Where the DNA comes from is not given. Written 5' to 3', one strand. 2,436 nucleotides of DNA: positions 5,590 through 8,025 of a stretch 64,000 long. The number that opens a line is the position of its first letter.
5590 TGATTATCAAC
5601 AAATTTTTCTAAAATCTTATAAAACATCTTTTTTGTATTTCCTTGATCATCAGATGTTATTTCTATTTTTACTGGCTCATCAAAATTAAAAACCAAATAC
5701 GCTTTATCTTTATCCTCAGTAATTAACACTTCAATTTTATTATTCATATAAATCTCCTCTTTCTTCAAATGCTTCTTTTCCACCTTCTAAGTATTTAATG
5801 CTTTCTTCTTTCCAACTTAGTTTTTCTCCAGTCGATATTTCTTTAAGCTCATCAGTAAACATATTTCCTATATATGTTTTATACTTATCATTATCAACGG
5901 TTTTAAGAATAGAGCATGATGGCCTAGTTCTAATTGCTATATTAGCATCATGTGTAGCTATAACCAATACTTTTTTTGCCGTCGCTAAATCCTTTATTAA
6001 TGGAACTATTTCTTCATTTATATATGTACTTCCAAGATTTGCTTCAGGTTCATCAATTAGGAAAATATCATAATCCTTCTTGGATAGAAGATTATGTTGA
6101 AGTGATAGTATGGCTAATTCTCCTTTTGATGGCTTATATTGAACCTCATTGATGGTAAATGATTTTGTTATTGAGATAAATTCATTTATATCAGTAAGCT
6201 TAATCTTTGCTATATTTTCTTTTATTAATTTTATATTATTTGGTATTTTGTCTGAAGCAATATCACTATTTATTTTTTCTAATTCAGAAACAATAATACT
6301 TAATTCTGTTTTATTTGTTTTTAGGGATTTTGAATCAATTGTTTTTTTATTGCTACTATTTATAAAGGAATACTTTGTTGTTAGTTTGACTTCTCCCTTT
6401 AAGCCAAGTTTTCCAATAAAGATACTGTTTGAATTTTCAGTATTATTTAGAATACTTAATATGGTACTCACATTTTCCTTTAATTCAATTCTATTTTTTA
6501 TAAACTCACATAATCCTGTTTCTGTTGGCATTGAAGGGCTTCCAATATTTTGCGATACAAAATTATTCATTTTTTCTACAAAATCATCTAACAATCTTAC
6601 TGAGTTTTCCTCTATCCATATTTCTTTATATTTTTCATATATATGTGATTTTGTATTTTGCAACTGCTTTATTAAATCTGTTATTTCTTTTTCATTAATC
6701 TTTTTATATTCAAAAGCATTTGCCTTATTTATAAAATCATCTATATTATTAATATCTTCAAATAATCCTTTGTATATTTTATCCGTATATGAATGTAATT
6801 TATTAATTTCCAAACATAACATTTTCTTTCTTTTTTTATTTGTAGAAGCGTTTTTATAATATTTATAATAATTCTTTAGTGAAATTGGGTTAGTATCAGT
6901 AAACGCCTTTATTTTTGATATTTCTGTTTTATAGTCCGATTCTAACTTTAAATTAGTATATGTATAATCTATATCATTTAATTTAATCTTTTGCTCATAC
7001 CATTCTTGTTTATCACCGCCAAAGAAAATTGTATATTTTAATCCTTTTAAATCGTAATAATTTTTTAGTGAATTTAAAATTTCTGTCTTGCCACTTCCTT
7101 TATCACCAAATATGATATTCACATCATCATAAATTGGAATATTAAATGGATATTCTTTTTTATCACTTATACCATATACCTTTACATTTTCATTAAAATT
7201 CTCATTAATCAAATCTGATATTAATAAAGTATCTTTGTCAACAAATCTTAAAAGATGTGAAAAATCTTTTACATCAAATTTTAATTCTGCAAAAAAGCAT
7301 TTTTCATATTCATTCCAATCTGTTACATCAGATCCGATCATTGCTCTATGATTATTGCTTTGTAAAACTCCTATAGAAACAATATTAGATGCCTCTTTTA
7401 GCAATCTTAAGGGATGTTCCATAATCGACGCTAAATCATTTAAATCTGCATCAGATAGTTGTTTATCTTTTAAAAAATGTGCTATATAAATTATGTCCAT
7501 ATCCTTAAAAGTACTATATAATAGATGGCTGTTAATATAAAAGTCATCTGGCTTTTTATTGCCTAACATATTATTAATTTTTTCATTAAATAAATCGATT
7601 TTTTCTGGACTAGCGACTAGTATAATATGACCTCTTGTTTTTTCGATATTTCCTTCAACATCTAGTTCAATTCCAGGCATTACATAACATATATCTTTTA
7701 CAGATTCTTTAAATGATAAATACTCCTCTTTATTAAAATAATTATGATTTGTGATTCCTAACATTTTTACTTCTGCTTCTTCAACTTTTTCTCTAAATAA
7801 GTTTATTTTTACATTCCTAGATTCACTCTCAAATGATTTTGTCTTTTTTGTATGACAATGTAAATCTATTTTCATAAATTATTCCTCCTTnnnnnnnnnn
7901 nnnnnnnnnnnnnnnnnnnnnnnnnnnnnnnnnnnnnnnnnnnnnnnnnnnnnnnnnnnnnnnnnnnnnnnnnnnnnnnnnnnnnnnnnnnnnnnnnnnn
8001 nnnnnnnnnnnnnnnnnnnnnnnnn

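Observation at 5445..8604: Three-gene operon: TM protein, PHP-phosphoesterase/ABC-ATPase fusion, small protein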

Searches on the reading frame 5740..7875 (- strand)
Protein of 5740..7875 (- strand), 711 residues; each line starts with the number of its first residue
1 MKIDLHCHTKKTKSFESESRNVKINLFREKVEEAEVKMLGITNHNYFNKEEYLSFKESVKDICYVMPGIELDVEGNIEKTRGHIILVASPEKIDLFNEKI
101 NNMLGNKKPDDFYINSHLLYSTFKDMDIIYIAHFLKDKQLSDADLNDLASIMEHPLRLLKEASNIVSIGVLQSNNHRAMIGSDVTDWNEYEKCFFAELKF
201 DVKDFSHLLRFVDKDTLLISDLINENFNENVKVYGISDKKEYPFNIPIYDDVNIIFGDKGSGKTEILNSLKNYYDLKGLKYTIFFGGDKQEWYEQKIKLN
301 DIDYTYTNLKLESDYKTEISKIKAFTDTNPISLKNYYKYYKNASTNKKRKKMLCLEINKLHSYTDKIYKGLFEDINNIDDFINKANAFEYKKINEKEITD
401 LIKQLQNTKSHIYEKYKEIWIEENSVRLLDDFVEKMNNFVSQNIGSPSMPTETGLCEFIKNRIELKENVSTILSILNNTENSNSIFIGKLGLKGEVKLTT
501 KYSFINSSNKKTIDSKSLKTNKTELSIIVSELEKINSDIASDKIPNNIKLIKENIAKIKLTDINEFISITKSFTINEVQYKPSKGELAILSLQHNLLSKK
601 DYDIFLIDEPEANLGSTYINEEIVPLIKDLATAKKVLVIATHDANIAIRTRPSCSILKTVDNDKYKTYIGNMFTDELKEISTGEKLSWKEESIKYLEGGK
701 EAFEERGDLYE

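Call 3: search_protein_families(library=pfam, proteins=[window:5740-7875:-], max_evalue=0.01)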
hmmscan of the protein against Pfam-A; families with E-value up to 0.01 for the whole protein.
window:5740-7875:- (711 aa): 2 families
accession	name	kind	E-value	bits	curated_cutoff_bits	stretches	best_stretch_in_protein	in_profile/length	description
PF14890.11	Intein_splicing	-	0.0013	18.9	35.8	0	234-444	95-151/155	Intein splicing domain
PF06479.17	Ribonuc_2-5A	-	0.0085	16.7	23.3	0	362-419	38-83/127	Ribonuclease 2-5A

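Call 4: search_protein_families(library=padloc, proteins=[window:5740-7875:-], max_evalue=0.01)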
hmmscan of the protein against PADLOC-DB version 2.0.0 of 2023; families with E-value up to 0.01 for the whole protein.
window:5740-7875:- (711 aa): 8 families
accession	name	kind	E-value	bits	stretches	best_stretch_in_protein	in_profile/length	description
PDLC04680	PDC-M49A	-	2.4e-31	107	1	2-711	3-670/674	-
PDLC04678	PDC-M49A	-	4.1e-21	72.9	1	2-711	4-677/681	-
PDLC04679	PDC-M49A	-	5.4e-10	36.6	1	588-711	415-537/541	-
PDLC04242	PDC-M01A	-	1.6e-06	24.6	1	581-661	403-484/566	-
PDLC04164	AriA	-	1.3e-05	22.9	1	230-366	8-147/253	-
PDLC04140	mad8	-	0.00013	19.6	1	254-645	31-235/314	mads_8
PDLC00096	GajA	-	0.00043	17.1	0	242-354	16-127/630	AAA ATPase domain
PDLC04611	PDC-M38A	-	0.0059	14.2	0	244-412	16-185/383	-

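Call 5: search_protein_families(library=ncbifam, proteins=[window:5740-7875:-], max_evalue=0.01)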
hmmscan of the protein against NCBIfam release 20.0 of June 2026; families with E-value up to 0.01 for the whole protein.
window:5740-7875:- (711 aa): 13 families
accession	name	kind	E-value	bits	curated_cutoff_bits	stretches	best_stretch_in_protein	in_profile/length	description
NF045780.1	TrlF_fam_ATP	equivalog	1.7e-22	80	350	2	2-162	7-182/944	TrlF family AAA-like ATPase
TIGR03608.1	L_ocin_972_ABC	subfamily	2.4e-06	27.2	254.85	1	503-648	56-198/206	putative bacteriocin export ABC transporter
TIGR01166.1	cbiO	subfamily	0.00021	20.8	211.8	1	603-647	147-190/190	cobalt ABC transporter, ATP-binding protein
NF045781.1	Spaf1101_AAA_ATP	equivalog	0.00037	19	475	0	11-711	81-833/836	Spaf_1101 family AAA-like ATPase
TIGR02673.1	FtsE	equivalog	0.00065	19.4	264.85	1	551-651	109-204/214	cell division ATP-binding protein FtsE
TIGR00972.1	3a0107s01c2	equivalog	0.0015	17.9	343.2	0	603-650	164-209/248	phosphate ABC transporter ATP-binding protein PstB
NF008338.0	PRK11124.1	equivalog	0.0018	17.8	369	1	602-650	160-207/242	arginine ABC transporter ATP-binding protein ArtP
NF010068.0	PRK13548.1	equivalog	0.0018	17.5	261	0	592-649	153-208/261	heme ABC transporter ATP-binding protein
TIGR02211.1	LolD_lipo_ex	equivalog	0.0027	17.2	307.75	0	603-650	161-208/221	lipoprotein-releasing ABC transporter ATP-binding protein LolD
NF008428.0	PRK11264.1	equivalog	0.0034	16.7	406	0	603-647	164-207/250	L-cystine ABC transporter ATP-binding protein TcyN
NF040873.1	AztA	equivalog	0.0044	16.6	220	0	600-650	136-185/191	zinc ABC transporter ATP-binding protein AztA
TIGR02982.1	heterocyst_DevA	subfamily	0.0068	16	295.8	0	602-646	160-204/220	ABC exporter ATP-binding subunit, DevA family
NF038032.1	CehA_McbA_metalo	domain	0.0091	15.4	80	0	2-93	4-85/315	CehA/McbA family metallohydrolase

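Call 9: find_homologous_proteins(query=window:5740-7875:-, max_evalue=0.00001)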
Query window:5740-7875:- (711 aa): 548 proteins with E <= 0.00001 among 8000 candidates; the best 120 are listed.
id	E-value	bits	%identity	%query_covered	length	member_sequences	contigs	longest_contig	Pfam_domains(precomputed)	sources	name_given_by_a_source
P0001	0.0e+0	1552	100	100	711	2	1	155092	PF13304.13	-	-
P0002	0.0e+0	1448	92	100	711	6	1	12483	PF13304.13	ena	-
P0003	0.0e+0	1296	82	100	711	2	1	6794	PF13304.13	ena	-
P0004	0.0e+0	1253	80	100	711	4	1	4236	-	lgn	-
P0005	0.0e+0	1229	78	100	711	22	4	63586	PF13304.13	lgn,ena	-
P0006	0.0e+0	1165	75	100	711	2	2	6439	-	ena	-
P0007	0.0e+0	1058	69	100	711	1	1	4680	PF13304.13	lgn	-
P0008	9.3e-298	1008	65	100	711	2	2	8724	PF13175.13,PF13304.13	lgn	-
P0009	4.5e-280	949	63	100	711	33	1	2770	-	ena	-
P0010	1.6e-279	947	64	100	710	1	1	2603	-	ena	-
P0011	2.9e-279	947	64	100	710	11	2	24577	-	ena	-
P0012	4.5e-279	946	63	100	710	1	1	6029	-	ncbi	-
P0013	1.8e-278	944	64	100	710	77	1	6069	-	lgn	-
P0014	3.7e-278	943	64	100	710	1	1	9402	PF13304.13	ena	-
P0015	1.0e-277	941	64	100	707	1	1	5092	PF13304.13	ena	-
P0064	7.8e-162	559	42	100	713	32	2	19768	PF02811.27,PF13304.13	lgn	-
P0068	7.6e-152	526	41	100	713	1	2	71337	PF02811.27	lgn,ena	-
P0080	5.3e-122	427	36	100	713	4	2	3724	PF02811.27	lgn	-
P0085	1.3e-119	419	36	100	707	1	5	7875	-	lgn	-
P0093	1.5e-118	416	34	100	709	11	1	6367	PF02811.27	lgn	-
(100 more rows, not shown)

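Call 10: search_solved_structures(query=window:5740-7875:-, max_evalue=1, show_alignments=2)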
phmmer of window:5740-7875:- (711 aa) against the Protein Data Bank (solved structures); distinct sequences matched with E-value up to 1: 1.
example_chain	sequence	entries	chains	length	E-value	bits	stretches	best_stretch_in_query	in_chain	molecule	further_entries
4zef_A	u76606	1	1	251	0.49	12.2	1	238-331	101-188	Amino acid ABC transporter amino acid-binding/permease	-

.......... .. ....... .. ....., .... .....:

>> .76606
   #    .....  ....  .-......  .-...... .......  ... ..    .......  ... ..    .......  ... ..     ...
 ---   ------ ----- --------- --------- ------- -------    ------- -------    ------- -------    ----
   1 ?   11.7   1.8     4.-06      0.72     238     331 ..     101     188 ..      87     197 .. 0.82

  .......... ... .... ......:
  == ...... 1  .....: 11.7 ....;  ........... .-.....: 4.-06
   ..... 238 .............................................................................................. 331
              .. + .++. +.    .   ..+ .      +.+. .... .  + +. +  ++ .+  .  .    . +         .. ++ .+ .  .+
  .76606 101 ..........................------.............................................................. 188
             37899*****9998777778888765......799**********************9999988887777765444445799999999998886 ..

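Call 12: find_related_loci(query=A1, collection=genome_contigs, flank=6000)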
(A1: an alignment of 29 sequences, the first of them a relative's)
Query A1 (711 aa) in genome_contigs; peptide patterns used: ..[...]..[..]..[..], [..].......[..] (x = any residue, [..] = any of these).
600 stretches matched a pattern (row limit reached: there are more); 234 encode a relative of the query (tblastn E <= 1e-3); the best 80 are kept; 80 distinct loci.
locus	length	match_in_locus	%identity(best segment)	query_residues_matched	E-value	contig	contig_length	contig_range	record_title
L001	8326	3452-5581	64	1-711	0e+0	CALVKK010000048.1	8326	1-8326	MAG: uncultured Bacilli bacterium isolate BRZ_NT__bin8 genome assembly, contig: BRZ_NT__NODE_10085_length_8326_cov_3.916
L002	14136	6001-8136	50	1-711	0e+0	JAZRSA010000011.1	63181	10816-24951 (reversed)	MAG: Clostridia bacterium isolate T1900045349_YK20190039.MAGScoT_cleanbin_000021 SGB_6738_k141_3038690, whole genome sho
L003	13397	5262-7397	49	1-711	0e+0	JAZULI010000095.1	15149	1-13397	MAG: Bacilli bacterium isolate T1900044913_TS20190379.MAGScoT_cleanbin_000018 SGB_3320_k141_1738798, whole genome shotgu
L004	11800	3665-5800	47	1-711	0e+0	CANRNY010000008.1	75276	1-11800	MAG: uncultured Bacilli bacterium isolate Lapin-020__bin70 genome assembly, contig: Lapin-020__NODE_281_length_75276_cov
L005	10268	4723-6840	37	1-711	2e-131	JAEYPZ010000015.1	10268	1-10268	MAG: Bacillota bacterium isolate OH_CBB_215 k127_1112026, whole genome shotgun sequence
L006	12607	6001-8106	35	1-710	1e-119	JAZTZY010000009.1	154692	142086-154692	MAG: Acutalibacteraceae bacterium isolate T1900045323_YK20190012.MAGScoT_cleanbin_000009 SGB_6390_k141_1373251, whole ge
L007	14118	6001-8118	34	1-711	3e-119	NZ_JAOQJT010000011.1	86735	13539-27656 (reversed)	Coprococcus aceti strain H2_11 .13414_6_27.11, whole genome shotgun sequence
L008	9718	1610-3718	33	1-711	4e-119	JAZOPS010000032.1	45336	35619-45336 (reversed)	MAG: Candidatus Fimenecus sp. isolate T1900045571_YK20190265.MAGScoT_cleanbin_000032 SGB_7981_k141_1613030, whole genome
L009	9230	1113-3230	34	1-711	4e-119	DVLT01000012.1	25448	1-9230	MAG TPA_asm: Candidatus Onthocola gallistercoris isolate CHK187-14744 CHK187__C47236_L25448_ERR3414582, whole genome sho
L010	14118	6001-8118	34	1-711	5e-119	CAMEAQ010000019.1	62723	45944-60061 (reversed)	MAG: uncultured bacterium isolate SRR15057927_bin.7_metaWRAP_v1.3_MAG genome assembly, contig: ERZ10407400.183, whole ge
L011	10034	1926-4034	35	1-711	6e-117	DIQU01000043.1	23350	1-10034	MAG TPA_asm: Firmicutes bacterium UBA5454 UBA5454_contig_14483, whole genome shotgun sequence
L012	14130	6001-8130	35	1-710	9e-117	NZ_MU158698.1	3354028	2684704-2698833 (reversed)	Sphingobacterium hungaricum strain KB22 scaffold2, whole genome shotgun sequence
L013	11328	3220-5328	33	1-711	7e-114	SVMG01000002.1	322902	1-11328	MAG: Oscillospiraceae bacterium isolate SIG507 NODE_216_length_322902_cov_13.102610, whole genome shotgun sequence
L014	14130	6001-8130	35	1-710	9e-114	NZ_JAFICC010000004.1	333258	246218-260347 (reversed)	Flavobacterium sp. 1355 Ga0454178_04, whole genome shotgun sequence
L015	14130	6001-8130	33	1-710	1e-113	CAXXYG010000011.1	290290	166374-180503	MAG: Prolixibacteraceae bacterium isolate c5aaabb9-5acb-4620-bd6b-453916c288cd genome assembly, contig: contig_11, whole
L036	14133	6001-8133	33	1-710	6e-103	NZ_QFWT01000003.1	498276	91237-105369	Vibrio albus strain E4404 contig3_1, whole genome shotgun sequence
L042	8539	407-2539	31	1-710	2e-99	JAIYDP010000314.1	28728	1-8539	MAG: Verrucomicrobiaceae bacterium isolate H1_MAG_00039 pond_H1_MAG_00039_000000000185, whole genome shotgun sequence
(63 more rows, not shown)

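Call 21: find_encoding_contigs(protein=P0005, flank=6000, max_places=4)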
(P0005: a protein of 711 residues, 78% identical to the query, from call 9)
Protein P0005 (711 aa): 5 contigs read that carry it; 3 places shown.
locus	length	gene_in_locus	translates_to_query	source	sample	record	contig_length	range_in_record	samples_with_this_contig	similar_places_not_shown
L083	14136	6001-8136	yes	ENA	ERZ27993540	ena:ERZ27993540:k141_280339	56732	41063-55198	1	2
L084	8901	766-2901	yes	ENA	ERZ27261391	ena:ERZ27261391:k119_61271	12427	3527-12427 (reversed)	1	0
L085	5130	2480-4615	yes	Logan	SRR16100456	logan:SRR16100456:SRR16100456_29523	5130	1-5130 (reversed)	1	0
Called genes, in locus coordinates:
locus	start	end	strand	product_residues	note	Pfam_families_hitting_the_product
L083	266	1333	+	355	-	PF01555:N6_N4_Mtase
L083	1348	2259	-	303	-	PF09567:RE_MamI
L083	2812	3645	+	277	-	PF02661:Fic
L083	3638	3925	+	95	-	-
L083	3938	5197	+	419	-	PF18062:RE_AspBHI_N, PF04471:Mrr_cat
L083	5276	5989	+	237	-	-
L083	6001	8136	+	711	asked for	PF13304:AAA_21 (faint)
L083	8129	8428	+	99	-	-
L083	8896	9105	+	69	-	PF24749:DUF7695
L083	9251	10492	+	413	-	PF13173:AAA_14, PF13635:DUF4143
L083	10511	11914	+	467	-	-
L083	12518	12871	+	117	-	-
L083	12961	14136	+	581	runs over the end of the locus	PF05257:CHAP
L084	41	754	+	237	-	-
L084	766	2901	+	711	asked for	PF13304:AAA_21 (faint)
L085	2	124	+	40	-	?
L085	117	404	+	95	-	-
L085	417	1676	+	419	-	PF18062:RE_AspBHI_N, PF04471:Mrr_cat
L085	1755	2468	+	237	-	-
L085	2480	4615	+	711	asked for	PF13304:AAA_21 (faint)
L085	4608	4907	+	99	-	-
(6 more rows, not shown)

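Call 24: search_protein_families(library=padloc, proteins=[L012:6001-8142:+, L036:5980-8145:+], max_evalue=1)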
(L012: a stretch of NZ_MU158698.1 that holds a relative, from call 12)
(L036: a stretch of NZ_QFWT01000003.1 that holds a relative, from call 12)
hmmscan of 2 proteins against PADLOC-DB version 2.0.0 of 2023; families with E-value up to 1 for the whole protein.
L012:6001-8142:+ (713 aa): 26 families (the best 25 are shown)
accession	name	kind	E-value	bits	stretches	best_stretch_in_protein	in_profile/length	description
PDLC04680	PDC-M49A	-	6e-28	95.8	2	2-152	3-145/674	-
PDLC04678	PDC-M49A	-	8.7e-17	58.6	1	2-712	4-678/681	-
PDLC04213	HEC-02A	-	8.9e-13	46.5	2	591-645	222-275/337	-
PDLC04214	HEC-02A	-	4.1e-10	37.5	2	591-643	228-279/338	-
PDLC04679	PDC-M49A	-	1.6e-09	35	1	219-711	67-537/541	-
PDLC04164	AriA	-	2.4e-08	31.8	2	513-646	109-236/253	-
PDLC02335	AbiLi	-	3.1e-06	24.5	1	252-645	79-240/326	AbiLi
PDLC04140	mad8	-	4.5e-06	24.4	2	242-333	17-70/314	mads_8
PDLC00305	PtuA1|PtuA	-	2e-05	22.1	1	230-376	4-153/392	AAA ATPase domain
PDLC04242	PDC-M01A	-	2.7e-05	20.6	1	584-651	405-474/566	-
PDLC04175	HEC-01A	-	5.8e-05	20.3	1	230-394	7-168/363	-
PDLC00090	GajA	-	7.2e-05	19.7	2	603-658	321-376/659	AAA ATPase domain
PDLC00271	PtuA1|PtuA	-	0.00014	19.5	1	231-389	5-176/421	AAA ATPase domain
PDLC02979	AriA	-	0.00017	19.5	1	231-645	5-372/373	-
PDLC00277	PtuA1|PtuA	-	0.00069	16.9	1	231-350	5-124/423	AAA ATPase domain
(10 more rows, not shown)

L036:5980-8145:+ (721 aa): 19 families
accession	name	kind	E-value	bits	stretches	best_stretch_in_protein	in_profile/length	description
PDLC04680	PDC-M49A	-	8.9e-37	125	1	9-718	3-669/674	-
PDLC04678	PDC-M49A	-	1.3e-23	81.2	1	9-719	4-677/681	-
PDLC04679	PDC-M49A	-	1.8e-08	31.6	2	588-719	406-537/541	-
PDLC04213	HEC-02A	-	6.3e-08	30.5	2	244-352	11-117/337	-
PDLC04164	AriA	-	1.1e-07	29.7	2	241-380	11-137/253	-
PDLC04242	PDC-M01A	-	8.5e-07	25.5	2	591-659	404-474/566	-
PDLC04140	mad8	-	1.1e-06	26.4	1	259-651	30-234/314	mads_8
PDLC00305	PtuA1|PtuA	-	8.4e-06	23.3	1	249-360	16-123/392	AAA ATPase domain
PDLC02914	ATPase-Toprim_I-B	-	2.9e-05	21.4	1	256-672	25-265/443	-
PDLC00271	PtuA1|PtuA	-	8.8e-05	20.2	1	238-405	5-156/421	AAA ATPase domain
PDLC04609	PDC-M38A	-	0.00041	17.7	1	239-287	5-53/371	-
PDLC04235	PDC-M01A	-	0.00041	17.3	1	240-423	170-353/510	-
PDLC00279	PtuA1|PtuA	-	0.00049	17.4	1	243-316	13-82/416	AAA ATPase domain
PDLC04214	HEC-02A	-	0.00062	17.1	1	239-276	5-42/338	-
PDLC00289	PtuA1|PtuA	-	0.0017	15.5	1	255-392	27-148/404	AAA ATPase domain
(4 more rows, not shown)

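Call 35: search_protein_families(library=padloc, alignment_id=A2, max_evalue=1e-10)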
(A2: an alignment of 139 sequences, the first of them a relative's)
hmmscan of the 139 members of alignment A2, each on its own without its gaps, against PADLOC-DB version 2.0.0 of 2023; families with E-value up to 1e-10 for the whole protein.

A. member 1, L001:2366-3292:- (308 aa): 46 families (the best 25 are shown)
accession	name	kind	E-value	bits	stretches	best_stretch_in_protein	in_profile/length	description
PDLC03299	MTase_II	-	2.6e-128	425.7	1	9-290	5-286/296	Type II methyltransferase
PDLC03371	MTase_II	-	7.8e-68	226.8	1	15-262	7-252/260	Type II methyltransferase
PDLC03320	MTase_II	-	1.5e-46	156.9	1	24-262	38-274/289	Type II methyltransferase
PDLC03216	MTase_II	-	1.5e-44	150.5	1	14-283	7-276/364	Type II methyltransferase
PDLC03738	oMTase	-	1.3e-40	137.2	1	14-283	17-286/376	orphan methyltransferase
PDLC03265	MTase_II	-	1.1e-39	134.8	2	13-119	19-126/333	Type II methyltransferase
PDLC03238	MTase_II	-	7.7e-38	128.6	1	15-253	120-356/428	Type II methyltransferase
PDLC03353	MTase_II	-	1.5e-37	127.5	1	16-262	7-250/260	Type II methyltransferase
PDLC03230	MTase_II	-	4.1e-37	126.3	1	23-296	40-312/360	Type II methyltransferase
PDLC03387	MTase_II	-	4.2e-35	119.3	1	106-263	139-276/289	Type II methyltransferase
PDLC03300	MTase_II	-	1.3e-33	114.3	1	63-279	83-293/302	Type II methyltransferase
PDLC03339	MTase_II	-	2.5e-31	106.8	1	21-293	6-301/399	Type II methyltransferase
PDLC03327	MTase_II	-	2.3e-29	100.7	1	24-250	45-272/319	Type II methyltransferase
PDLC03228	MTase_II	-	1.3e-26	91.8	1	192-262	135-205/227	Type II methyltransferase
PDLC03337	MTase_II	-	2.3e-26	90.7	1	19-269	9-255/264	Type II methyltransferase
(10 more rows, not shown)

B. families by the number of members that match (of 139 scanned): 264 families (the first 25 are shown)
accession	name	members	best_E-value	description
PDLC02707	PbeA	3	8.3e-26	PbeA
PDLC01495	PD_DExK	3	2.2e-19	"CAS-I,CAS-II,CAS-III,CAS-IV,CAS-V,CAS-VI; associated"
PDLC00745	Effector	3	4.9e-15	Endonuclease (NucC)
PDLC02865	DpdF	2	7.3e-64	DpdF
PDLC03924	MkoC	2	2.7e-47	-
PDLC03279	MTase_II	2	1.8e-32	Type II methyltransferase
PDLC04150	HEC-05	2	5.8e-18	-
PDLC04134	mad2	2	9.7e-16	mads_2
PDLC02506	BrxL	1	6.2e-255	BrxL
PDLC03616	REase_MTase_IIG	1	3.5e-235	Type IIG restriction enzyme-methyltransferase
PDLC05012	PDC-S39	1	6.9e-181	-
PDLC02508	BrxL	1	1.9e-172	BrxL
PDLC03049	REase_I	1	9.3e-133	Type I restriction enzyme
PDLC03838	DolB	1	1.8e-130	-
PDLC03221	MTase_II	1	7.8e-130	Type II methyltransferase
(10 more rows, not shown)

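Call 36: search_protein_families(library=pfam, alignment_id=A2, max_evalue=0.00001)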
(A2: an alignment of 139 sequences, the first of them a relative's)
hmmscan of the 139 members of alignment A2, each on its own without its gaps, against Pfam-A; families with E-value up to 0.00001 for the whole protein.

A. member 1, L001:2366-3292:- (308 aa): 1 family
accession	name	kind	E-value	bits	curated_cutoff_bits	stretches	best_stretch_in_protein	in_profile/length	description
PF01555.25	N6_N4_Mtase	-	6.6e-60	203.2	26.7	1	38-257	1-218/221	DNA methylase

B. families by the number of members that match (of 139 scanned): 121 families (the first 25 are shown)
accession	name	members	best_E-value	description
PF04851.21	ResIII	6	2.5e-37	Type III restriction enzyme, res subunit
PF00270.35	DEAD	3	2.1e-48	DEAD/DEAH box helicase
PF00271.37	Helicase_C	3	2.1e-33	Helicase conserved C-terminal domain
PF20247.3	DUF6602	3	2.4e-22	Domain of unknown function (DUF6602)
PF01381.28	HTH_3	3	2.4e-11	Helix-turn-helix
PF01131.25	Topoisom_bac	2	3.6e-102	DNA topoisomerase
PF03235.19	GmrSD_N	2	4.8e-36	GmrSD restriction endonuclease, N-terminal domain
PF00144.29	Beta-lactamase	2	6.5e-23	Beta-lactamase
PF18766.7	SWI2_SNF2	2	1.6e-20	SWI2/SNF2 ATPase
PF00589.27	Phage_integrase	2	1.6e-19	Phage integrase family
PF13245.12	AAA_19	2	7.3e-14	AAA domain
PF13676.11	TIR_2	2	4.1e-13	TIR domain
PF01751.28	Toprim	2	9.5e-12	Toprim domain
PF03118.21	RNA_pol_A_CTD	2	8.6e-10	Bacterial RNA polymerase, alpha chain C terminal domain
PF13560.12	HTH_31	2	9.6e-08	Helix-turn-helix domain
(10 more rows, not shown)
